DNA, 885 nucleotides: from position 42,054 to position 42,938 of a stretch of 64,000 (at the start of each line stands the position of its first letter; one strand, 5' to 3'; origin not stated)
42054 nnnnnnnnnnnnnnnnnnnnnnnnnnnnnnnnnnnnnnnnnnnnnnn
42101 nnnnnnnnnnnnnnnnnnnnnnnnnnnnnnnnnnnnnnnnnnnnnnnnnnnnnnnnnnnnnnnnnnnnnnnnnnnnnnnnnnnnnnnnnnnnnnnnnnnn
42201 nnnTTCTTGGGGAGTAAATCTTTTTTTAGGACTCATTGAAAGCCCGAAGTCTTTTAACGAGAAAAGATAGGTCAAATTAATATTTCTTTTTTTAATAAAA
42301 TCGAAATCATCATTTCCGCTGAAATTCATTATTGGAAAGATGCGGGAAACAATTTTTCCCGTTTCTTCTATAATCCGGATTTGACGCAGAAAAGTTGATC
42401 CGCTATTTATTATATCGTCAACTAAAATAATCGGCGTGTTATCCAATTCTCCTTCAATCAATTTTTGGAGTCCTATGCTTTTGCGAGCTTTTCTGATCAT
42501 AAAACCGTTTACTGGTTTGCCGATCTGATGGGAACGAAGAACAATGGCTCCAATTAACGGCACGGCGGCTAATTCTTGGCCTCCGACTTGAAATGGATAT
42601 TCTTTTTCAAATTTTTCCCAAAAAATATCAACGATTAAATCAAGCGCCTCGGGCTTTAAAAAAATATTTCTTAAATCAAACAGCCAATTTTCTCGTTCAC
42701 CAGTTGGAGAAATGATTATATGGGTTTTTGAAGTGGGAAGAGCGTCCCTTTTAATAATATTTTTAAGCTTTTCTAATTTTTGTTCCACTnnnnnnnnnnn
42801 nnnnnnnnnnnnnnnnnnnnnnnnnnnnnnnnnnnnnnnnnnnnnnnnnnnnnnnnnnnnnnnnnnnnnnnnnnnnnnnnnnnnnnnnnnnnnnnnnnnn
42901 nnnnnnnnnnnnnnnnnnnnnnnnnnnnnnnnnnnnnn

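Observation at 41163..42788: PyrE-like phosphoribosyltransferase fused to an 8-blade PQQ/BamB-type beta-propeller, translationally coupled to YcaO-SagB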

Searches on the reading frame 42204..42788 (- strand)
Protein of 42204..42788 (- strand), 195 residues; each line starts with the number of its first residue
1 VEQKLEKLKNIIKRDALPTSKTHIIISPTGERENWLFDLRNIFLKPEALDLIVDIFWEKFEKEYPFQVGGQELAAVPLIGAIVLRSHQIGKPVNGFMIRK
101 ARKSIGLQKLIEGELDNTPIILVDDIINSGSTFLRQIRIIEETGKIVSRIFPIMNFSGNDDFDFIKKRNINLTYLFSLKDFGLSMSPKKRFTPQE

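Call 33: search_solved_structures(query=A2, max_evalue=0.01, show_alignments=3)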
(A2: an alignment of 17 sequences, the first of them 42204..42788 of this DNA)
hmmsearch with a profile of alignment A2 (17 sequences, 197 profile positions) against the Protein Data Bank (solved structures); distinct sequences matched with E-value up to 0.01: 55.
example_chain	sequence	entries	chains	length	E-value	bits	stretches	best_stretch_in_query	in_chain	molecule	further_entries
5hkf_A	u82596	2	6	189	1.1e-18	70.5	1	27-185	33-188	Orotate phosphoribosyltransferase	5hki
5hkl_A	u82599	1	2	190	1.1e-18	70.5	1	27-185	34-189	Orotate phosphoribosyltransferase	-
2p1z_A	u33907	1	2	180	3.2e-18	69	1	5-185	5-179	Phosphoribosyltransferase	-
2wns_A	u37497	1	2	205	4.3e-17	65.3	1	30-192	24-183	OROTATE PHOSPHORIBOSYLTRANSFERASE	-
2aee_A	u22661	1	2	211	4.6e-10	42.4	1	42-183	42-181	Orotate phosphoribosyltransferase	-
3dez_A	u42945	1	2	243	5.1e-10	42.2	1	42-183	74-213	Orotate phosphoribosyltransferase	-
3qw4_B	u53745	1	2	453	6.1e-10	42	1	31-178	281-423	UMP synthase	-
2yzk_A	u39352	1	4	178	3.2e-08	36.4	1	99-183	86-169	Orotate phosphoribosyltransferase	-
4ohc_A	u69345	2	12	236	5.5e-08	35.6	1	14-182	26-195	Orotate phosphoribosyltransferase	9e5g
3m3h_A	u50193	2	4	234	1.4e-07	34.2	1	98-183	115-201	Orotate phosphoribosyltransferase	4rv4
1lh0_A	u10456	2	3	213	3.6e-06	29.7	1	78-190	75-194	OMP synthase | OROTATE PHOSPHORIBOSYLTRANSFERASE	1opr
1sto_A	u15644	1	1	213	3.7e-06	29.6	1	78-190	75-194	OROTATE PHOSPHORIBOSYLTRANSFERASE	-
1oro_A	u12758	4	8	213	1.2e-05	27.9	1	78-191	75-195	OROTATE PHOSPHORIBOSYLTRANSFERASE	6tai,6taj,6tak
2pry_A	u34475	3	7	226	5.4e-05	25.8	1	76-150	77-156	Orotate phosphoribosyltransferase 1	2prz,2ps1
4wml_A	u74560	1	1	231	5.6e-05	25.8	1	76-150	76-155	Orotate phosphoribosyltransferase 1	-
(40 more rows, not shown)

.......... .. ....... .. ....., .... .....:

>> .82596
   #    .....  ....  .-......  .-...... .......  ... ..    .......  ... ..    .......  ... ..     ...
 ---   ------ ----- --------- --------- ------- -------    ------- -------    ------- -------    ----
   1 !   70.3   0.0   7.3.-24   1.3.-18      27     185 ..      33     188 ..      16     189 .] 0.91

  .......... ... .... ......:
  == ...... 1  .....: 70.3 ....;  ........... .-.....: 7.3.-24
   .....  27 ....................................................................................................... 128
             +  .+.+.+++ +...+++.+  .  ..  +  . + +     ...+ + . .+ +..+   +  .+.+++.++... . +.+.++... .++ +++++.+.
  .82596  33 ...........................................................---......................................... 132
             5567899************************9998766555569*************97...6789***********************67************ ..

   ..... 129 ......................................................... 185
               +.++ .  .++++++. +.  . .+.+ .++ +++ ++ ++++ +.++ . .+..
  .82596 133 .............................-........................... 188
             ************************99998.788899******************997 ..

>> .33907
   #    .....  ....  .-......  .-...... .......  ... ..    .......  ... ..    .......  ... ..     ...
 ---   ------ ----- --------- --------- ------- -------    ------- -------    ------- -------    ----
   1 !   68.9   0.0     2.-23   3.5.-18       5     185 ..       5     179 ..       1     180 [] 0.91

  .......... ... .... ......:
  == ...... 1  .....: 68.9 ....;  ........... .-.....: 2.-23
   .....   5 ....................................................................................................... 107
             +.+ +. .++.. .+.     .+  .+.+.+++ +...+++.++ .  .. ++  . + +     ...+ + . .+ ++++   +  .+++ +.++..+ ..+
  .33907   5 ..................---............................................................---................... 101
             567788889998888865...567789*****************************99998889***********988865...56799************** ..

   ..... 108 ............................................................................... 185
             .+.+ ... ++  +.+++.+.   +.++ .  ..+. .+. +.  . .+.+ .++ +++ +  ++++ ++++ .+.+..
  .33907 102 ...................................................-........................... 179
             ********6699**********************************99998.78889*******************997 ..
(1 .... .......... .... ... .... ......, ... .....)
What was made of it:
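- On Orotate phosphoribosyltransferase (PyrE, TIGR00336): The loop aligns with the M. tuberculosis OPRT loop (call 33).
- Checked: A profile of the domain hits solved OPRTs (M. tuberculosis 5hkf, E=1e-18; call 33).
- PRTase folds are re-used as sensors (PyrR appears among the sequence hits; call 33).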

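Call 41: predict_structure(alignment_id=A2)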
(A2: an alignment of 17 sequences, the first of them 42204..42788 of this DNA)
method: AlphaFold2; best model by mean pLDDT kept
length: 195 residues; sequences in the alignment: 17
mean_pLDDT: 89.8   pTM: 0.85
mean pLDDT of the five models: 89.8, 88.7, 86.3, 85.6, 82.0
residues with pLDDT >= 90: 126; 70-90: 56; 50-70: 10; < 50: 3
segments of 3 or more residues with pLDDT < 50: none
pLDDT, mean of each block of 10 residues (from residue 1): 96 91 86 88 94 98 97 92 98 95 82 95 92 92 95 84 87 94 74 48
secondary structure, 60 per line:
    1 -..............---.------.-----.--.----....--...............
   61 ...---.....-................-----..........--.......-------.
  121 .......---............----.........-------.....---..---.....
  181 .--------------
elements in order: H2-15 H40-43 H46-63 E67-71 H73-88 E94-103 E106-112 E120-127 H131-142 E147-155 H163-167 H178-181

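Call 45: fold_search(model_id=the predicted structure, library=pdb)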
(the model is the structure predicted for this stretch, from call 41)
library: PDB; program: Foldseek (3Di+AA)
matches with E <= 10: 1336; with E <= 0.001: 478
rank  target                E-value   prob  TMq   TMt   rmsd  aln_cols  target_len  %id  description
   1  5hki_A                6.9e-13  1.00  0.76  0.84   3.4       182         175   23  Crystal structure of Mycobacterium tuberculosis H37Rv orotate phosphoribosyltransferase in complex with Fe(III) dicitr (released 2017-01-25)
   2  5hki_B                2.1e-12  1.00  0.74  0.85   2.8       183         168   22  Crystal structure of Mycobacterium tuberculosis H37Rv orotate phosphoribosyltransferase in complex with Fe(III) dicitr (released 2017-01-25)
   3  5hkl_A                5.1e-12  1.00  0.75  0.86   2.6       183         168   22  Crystal structure of Mycobacterium tuberculosis H37Rv orotate phosphoribosyltransferase in complex with inorganic phos (released 2017-01-25)
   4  2aee_B                5.1e-12  1.00  0.65  0.62   4.0       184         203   17  Crystal structure of Orotate phosphoribosyltransferase from Streptococcus pyogenes (released 2005-09-06)
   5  2ps1_A                5.5e-12  1.00  0.70  0.62   4.5       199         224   18  S. cerevisiae orotate phosphoribosyltransferase complexed with orotic acid and PRPP (released 2008-01-15)
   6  2yzk_A                1.5e-11  1.00  0.72  0.78   3.0       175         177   18  Crystal structure of orotate phosphoribosyltransferase from Aeropyrum pernix (released 2007-11-06)
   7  2aee_A                1.8e-11  1.00  0.68  0.65   3.9       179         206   18  Crystal structure of Orotate phosphoribosyltransferase from Streptococcus pyogenes (released 2005-09-06)
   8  2p1z_B                2.6e-11  1.00  0.74  0.85   3.3       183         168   23  Crystal structure of phosphoribosyltransferase from Corynebacterium diphtheriae (released 2007-04-03)
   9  5hkl_B                3.6e-11  1.00  0.70  0.78   2.6       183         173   21  Crystal structure of Mycobacterium tuberculosis H37Rv orotate phosphoribosyltransferase in complex with inorganic phos (released 2017-01-25)
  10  2prz_A                5.6e-11  1.00  0.66  0.61   4.6       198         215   16  S. cerevisiae orotate phosphoribosyltransferase complexed with OMP (released 2008-01-15)
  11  2wns_A                7.3e-11  1.00  0.70  0.69   3.8       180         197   20  Human Orotate phosphoribosyltransferase (OPRTase) domain of Uridine 5' -monophosphate synthase (UMPS) in complex with  (released 2009-08-11)
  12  4wn3                  8.8e-11  1.00  0.66  0.59   4.9       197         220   18  Crystal structure of Saccharomyces cerevisiae OMP synthase in complex with PRP(NH)P (released 2015-12-23)
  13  2dy0_B                1.1e-10  1.00  0.66  0.70   4.2       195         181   19  Crystal structure of project JW0458 from Escherichia coli (released 2007-03-04)
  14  3dez_A                1.1e-10  1.00  0.64  0.61   4.1       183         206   18  Crystal structure of Orotate phosphoribosyltransferase from Streptococcus mutans (released 2009-06-16)
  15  5y07_A                1.3e-10  1.00  0.66  0.71   4.4       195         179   16  Crystal structure of adenine phosphoribosyltransferase from Yersinia pseudotuberculosis with PRPP. (released 2018-08-01)
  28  5hkf_A                4.2e-10  1.00  0.71  0.85   2.7       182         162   21  Crystal structure of Mycobacterium tuberculosis H37Rv orotate phosphoribosyltransferase in complex with 5-phospho-alph (released 2017-01-25)
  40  5hkf_B                1.1e-09  1.00  0.68  0.79   2.8       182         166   20  Crystal structure of Mycobacterium tuberculosis H37Rv orotate phosphoribosyltransferase in complex with 5-phospho-alph (released 2017-01-25)
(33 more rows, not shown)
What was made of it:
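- Closest known: Orotate phosphoribosyltransferase. Same: Profile E=1e-18 and TM 0.76/0.84 (calls 33, 45).
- Checked: The AF2 model (pLDDT 89.8; call 41) superposes on OPRTs (5hki, TM 0.76/0.84; call 45).
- The fold is OPRT (calls 33, 45). The closest solved relatives are genuine OPRTs (calls 33, 45).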
